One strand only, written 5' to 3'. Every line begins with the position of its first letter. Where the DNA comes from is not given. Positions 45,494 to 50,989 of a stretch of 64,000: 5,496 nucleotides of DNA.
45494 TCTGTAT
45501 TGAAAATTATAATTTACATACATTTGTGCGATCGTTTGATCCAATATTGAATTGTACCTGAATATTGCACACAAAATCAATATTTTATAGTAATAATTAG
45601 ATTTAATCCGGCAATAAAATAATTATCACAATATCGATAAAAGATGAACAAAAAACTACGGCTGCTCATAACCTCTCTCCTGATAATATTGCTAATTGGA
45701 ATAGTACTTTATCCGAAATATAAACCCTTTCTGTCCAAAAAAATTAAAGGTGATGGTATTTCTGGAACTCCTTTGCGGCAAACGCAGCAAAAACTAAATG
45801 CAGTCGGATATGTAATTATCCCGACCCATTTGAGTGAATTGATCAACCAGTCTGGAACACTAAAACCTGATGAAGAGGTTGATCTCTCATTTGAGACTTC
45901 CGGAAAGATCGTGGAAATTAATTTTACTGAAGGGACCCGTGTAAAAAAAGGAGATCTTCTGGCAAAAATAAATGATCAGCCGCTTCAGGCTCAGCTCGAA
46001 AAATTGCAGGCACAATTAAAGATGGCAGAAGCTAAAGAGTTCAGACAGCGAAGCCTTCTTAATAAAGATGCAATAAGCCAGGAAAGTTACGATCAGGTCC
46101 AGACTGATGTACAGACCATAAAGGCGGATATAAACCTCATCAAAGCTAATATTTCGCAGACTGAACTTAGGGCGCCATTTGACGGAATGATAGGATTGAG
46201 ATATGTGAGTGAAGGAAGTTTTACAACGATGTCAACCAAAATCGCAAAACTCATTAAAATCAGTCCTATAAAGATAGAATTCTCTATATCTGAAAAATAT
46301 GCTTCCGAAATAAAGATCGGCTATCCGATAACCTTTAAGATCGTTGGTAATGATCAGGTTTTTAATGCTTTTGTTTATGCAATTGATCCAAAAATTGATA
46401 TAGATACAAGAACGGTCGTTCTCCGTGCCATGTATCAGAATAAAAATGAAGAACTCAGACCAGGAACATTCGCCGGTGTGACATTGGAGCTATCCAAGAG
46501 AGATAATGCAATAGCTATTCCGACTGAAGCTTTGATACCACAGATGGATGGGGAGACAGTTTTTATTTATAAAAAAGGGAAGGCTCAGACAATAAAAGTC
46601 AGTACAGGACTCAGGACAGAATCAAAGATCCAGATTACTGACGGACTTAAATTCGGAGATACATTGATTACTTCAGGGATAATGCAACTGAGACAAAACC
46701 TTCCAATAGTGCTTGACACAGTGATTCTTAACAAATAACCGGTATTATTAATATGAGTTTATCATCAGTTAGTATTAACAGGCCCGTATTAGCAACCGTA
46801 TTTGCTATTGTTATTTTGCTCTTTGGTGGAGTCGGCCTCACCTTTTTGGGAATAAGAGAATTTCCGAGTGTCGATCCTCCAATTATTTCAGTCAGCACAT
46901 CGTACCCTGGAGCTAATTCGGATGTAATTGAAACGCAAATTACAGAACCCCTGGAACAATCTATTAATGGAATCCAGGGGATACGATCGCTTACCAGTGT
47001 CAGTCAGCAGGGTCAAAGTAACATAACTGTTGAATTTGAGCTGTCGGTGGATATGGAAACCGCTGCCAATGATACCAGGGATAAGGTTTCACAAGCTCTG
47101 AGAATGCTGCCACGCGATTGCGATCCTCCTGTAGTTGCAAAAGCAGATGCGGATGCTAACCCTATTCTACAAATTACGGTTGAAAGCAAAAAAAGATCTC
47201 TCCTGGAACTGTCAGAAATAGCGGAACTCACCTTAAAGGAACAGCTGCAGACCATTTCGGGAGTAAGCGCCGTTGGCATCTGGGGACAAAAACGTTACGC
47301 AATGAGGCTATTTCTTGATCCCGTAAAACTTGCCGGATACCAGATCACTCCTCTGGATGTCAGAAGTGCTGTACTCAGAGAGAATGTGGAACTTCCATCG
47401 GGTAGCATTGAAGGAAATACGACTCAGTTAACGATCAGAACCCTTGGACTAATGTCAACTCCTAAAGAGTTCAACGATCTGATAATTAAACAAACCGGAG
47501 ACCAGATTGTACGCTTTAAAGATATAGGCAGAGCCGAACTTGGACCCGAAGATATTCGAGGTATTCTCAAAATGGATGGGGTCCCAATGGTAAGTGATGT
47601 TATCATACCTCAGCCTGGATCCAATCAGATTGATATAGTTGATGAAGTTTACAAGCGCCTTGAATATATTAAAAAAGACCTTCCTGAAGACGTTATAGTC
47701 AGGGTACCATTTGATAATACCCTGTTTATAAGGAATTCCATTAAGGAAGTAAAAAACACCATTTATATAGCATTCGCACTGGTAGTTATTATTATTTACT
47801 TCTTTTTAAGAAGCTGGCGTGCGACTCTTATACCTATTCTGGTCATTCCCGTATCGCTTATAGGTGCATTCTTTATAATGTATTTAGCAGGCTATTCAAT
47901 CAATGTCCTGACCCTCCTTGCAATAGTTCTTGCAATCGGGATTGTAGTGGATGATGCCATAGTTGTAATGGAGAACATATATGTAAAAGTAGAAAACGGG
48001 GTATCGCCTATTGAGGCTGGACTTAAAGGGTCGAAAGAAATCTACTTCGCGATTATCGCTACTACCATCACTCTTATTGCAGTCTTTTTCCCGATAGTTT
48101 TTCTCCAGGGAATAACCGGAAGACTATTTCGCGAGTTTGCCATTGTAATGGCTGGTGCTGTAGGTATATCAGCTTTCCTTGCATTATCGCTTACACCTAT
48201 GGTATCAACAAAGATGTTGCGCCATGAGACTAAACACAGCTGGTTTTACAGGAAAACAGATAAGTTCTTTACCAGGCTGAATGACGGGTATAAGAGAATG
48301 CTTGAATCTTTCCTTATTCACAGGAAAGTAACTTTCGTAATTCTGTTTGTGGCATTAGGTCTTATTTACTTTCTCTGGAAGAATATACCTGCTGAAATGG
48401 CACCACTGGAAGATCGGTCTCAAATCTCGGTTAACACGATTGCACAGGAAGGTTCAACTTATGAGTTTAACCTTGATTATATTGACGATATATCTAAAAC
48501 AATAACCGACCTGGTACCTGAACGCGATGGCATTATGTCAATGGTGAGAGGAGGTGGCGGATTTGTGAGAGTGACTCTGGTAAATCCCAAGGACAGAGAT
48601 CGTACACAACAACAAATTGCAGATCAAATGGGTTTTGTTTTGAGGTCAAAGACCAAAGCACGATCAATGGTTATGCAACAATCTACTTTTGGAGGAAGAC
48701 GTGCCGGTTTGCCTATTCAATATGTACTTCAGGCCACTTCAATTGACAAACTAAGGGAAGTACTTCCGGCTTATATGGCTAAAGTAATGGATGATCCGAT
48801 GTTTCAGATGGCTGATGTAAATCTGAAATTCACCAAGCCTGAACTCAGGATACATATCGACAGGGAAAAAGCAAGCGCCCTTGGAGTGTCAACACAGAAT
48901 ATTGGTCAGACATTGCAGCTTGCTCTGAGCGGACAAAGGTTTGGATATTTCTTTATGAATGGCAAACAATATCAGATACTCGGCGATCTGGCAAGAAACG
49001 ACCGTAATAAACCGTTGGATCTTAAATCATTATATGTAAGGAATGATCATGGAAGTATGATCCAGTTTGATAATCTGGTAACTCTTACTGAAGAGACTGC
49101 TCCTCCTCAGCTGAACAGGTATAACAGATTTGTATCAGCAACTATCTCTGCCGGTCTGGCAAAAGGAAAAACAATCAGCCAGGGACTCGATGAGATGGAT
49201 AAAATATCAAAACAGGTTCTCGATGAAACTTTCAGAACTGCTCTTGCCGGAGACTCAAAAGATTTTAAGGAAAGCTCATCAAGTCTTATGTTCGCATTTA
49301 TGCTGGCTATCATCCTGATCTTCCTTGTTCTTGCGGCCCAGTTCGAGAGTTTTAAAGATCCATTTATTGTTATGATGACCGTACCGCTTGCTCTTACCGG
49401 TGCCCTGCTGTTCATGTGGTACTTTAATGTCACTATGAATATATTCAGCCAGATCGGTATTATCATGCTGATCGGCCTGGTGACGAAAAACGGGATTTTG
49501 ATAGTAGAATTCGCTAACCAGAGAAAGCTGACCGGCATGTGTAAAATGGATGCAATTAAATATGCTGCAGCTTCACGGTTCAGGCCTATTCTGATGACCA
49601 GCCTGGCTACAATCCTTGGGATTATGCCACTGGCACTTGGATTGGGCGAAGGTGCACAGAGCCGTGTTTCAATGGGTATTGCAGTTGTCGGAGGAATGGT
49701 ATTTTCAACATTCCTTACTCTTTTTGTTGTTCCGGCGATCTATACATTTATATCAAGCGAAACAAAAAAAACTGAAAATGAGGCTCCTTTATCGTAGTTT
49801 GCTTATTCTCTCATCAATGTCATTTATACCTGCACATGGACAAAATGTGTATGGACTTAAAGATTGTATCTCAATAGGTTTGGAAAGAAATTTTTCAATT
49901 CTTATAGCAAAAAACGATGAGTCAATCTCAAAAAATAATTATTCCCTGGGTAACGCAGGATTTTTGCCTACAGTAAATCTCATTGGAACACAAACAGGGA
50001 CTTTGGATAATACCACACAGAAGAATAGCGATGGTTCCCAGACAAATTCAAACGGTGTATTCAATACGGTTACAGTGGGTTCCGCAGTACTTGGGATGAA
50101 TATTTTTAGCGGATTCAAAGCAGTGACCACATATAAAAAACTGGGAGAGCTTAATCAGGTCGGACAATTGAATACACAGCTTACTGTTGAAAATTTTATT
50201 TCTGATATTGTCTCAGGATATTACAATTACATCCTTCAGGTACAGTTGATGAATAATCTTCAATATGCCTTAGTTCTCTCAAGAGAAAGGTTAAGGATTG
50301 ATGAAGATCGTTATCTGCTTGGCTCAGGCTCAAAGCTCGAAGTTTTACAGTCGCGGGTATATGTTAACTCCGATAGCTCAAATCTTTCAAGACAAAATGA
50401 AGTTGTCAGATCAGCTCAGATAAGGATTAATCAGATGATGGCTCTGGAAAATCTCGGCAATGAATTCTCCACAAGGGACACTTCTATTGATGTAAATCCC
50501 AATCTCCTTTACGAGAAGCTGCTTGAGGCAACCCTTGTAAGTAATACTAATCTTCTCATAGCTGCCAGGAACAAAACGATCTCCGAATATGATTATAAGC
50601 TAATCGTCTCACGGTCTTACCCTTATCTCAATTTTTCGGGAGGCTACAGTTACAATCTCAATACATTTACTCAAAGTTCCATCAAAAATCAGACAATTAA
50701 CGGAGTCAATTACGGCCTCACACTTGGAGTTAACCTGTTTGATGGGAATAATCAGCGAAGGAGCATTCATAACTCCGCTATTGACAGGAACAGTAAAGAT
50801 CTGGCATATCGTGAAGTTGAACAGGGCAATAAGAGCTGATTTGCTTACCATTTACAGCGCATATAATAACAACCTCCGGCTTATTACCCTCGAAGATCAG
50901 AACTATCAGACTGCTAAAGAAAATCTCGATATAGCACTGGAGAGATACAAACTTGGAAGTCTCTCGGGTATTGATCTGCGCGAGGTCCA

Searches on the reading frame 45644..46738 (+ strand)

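Call 80: search_protein_families(library=pfam, proteins=[window:45644-46738:+], max_evalue=0.001)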
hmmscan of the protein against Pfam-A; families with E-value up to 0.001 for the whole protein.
window:45644-46738:+ (364 aa): 3 families
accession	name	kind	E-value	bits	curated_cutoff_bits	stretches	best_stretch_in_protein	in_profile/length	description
PF16576.10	HlyD_D23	-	1.1e-22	80.9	30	1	63-277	2-214/214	Barrel-sandwich domain of CusB or HlyD membrane-fusion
PF13437.12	HlyD_3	-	7.7e-16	59.2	22.2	1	175-274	2-106/106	HlyD family secretion protein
PF13533.13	Biotin_lipoyl_2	-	1.7e-06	28.1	29.8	1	81-110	3-32/32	Biotin-lipoyl like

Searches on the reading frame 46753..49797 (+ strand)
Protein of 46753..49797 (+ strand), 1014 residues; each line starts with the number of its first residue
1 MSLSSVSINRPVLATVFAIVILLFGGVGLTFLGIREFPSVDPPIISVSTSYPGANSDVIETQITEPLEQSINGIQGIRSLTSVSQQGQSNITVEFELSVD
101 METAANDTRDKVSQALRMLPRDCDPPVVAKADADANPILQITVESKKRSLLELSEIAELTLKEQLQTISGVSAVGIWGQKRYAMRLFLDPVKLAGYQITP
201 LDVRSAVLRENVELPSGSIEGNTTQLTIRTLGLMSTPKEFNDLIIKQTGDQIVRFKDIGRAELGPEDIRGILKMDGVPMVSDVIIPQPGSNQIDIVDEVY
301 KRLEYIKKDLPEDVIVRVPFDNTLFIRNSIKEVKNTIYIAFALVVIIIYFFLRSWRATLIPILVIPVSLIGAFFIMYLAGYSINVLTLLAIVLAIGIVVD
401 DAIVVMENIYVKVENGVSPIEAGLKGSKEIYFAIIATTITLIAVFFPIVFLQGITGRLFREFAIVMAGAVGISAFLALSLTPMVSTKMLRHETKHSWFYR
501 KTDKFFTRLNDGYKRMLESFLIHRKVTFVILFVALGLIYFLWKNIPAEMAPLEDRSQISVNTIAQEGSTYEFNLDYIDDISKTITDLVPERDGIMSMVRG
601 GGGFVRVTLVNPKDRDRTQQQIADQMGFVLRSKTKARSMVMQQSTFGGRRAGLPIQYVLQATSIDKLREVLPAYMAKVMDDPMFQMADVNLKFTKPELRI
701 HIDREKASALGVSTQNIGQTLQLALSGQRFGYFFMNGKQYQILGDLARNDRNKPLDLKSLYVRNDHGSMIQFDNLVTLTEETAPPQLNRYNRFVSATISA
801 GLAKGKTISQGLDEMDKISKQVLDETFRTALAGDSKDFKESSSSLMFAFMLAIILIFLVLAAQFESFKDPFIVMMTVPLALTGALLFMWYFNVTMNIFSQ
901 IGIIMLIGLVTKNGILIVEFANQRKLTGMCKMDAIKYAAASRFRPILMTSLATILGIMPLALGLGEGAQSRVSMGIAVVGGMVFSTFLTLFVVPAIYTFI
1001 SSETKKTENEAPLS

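Call 80: search_protein_families(library=pfam, proteins=[window:46753-49797:+], max_evalue=0.001)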
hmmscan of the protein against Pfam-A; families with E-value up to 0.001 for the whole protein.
window:46753-49797:+ (1014 aa): 2 families
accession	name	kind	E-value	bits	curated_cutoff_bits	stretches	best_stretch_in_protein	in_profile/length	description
PF00873.25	ACR_tran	-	1.1e-284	947.5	28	1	4-1000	2-1020/1021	AcrB/AcrD/AcrF family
PF03176.21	MMPL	-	4.6e-13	49.3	20.5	2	795-1003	89-305/333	MMPL family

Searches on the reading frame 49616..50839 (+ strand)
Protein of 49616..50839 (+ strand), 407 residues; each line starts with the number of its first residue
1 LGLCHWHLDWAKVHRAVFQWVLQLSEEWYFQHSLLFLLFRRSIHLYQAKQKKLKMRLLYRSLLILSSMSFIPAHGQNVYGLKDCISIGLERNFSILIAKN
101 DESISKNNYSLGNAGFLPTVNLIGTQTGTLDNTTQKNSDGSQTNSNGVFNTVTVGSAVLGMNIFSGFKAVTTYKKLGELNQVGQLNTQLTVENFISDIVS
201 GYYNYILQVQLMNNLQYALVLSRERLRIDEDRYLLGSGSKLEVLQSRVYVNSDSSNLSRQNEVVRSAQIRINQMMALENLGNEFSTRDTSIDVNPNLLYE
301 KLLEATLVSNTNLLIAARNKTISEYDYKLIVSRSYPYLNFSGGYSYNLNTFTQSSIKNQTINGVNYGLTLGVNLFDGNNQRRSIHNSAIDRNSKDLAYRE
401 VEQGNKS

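Call 80: search_protein_families(library=pfam, proteins=[window:49616-50839:+], max_evalue=0.001)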
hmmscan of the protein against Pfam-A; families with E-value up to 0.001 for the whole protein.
window:49616-50839:+ (407 aa): 1 family
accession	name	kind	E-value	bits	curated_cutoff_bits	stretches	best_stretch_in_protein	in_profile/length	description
PF02321.23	OEP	-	3.7e-27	95.8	22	2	81-275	1-186/187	Outer membrane efflux protein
